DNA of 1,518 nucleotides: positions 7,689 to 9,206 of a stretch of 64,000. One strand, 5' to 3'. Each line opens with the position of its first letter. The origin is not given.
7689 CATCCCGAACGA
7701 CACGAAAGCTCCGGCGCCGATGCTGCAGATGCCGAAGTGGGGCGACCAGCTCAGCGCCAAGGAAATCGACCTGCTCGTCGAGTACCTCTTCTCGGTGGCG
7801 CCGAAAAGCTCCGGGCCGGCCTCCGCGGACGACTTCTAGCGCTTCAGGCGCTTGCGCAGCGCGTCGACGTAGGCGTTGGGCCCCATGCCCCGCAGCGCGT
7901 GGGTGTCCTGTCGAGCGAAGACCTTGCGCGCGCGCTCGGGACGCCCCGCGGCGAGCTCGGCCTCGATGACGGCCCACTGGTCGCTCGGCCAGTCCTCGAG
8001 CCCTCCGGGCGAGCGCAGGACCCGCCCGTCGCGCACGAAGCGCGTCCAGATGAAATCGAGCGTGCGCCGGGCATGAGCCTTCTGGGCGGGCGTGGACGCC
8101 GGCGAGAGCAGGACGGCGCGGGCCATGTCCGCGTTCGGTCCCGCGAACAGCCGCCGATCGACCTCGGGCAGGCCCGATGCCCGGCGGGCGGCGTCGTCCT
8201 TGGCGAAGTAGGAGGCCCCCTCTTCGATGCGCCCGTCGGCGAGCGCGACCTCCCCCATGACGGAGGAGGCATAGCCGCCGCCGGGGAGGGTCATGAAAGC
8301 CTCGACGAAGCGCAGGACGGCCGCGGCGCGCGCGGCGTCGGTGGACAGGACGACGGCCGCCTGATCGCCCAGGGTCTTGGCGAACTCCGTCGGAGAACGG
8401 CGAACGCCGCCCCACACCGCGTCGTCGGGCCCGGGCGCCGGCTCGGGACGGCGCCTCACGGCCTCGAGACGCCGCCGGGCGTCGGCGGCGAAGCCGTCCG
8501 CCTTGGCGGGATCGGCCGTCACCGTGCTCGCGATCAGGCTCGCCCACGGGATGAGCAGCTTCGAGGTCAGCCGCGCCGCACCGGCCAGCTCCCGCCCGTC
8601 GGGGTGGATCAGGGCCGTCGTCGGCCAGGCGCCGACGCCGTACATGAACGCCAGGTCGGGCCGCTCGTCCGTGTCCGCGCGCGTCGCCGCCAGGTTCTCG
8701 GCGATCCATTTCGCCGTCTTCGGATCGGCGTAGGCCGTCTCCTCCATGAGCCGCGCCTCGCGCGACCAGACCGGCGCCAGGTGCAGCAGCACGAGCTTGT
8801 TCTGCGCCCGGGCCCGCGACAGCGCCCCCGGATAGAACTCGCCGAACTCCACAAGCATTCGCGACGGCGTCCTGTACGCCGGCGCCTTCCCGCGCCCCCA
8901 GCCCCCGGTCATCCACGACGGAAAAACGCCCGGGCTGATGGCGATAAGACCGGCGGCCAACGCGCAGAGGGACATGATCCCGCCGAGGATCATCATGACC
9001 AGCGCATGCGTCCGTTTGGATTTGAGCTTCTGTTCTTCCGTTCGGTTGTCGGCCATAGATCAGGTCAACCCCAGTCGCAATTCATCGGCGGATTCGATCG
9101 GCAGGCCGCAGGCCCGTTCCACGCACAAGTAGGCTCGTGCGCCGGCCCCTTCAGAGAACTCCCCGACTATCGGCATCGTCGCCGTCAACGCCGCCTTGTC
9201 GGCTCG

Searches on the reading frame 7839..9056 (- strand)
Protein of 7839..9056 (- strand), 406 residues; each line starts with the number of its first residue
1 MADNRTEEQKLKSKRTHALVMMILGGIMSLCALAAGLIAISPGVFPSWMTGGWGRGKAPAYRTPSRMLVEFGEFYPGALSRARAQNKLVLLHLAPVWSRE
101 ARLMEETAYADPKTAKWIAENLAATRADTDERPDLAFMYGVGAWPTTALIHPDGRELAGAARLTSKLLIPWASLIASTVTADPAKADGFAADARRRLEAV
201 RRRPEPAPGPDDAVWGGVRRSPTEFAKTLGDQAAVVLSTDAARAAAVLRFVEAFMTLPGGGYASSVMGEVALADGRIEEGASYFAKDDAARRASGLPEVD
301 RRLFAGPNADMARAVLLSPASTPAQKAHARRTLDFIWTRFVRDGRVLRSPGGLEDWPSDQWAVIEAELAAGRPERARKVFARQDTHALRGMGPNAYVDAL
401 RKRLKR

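Call 57: find_encoding_contigs(protein=window:7839-9056:-, flank=10000, max_places=4)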
Protein window:7839-9056:- (406 aa): 1 contig read that carries it; 1 place shown.
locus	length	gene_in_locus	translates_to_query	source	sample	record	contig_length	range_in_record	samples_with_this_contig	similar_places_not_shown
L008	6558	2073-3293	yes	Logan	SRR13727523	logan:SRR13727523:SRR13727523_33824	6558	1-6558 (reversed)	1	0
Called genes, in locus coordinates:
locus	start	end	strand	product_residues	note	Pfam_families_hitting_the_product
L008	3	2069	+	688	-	?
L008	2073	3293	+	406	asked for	PF03190:Thioredox_DsbH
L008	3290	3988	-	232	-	PF00034:Cytochrom_C, PF13442:Cytochrome_CBB3 (weak)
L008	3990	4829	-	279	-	PF01040:UbiA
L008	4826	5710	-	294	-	PF02628:COX15-CtaA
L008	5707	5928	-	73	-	-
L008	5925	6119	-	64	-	-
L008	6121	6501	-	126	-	PF03626:COX4_pro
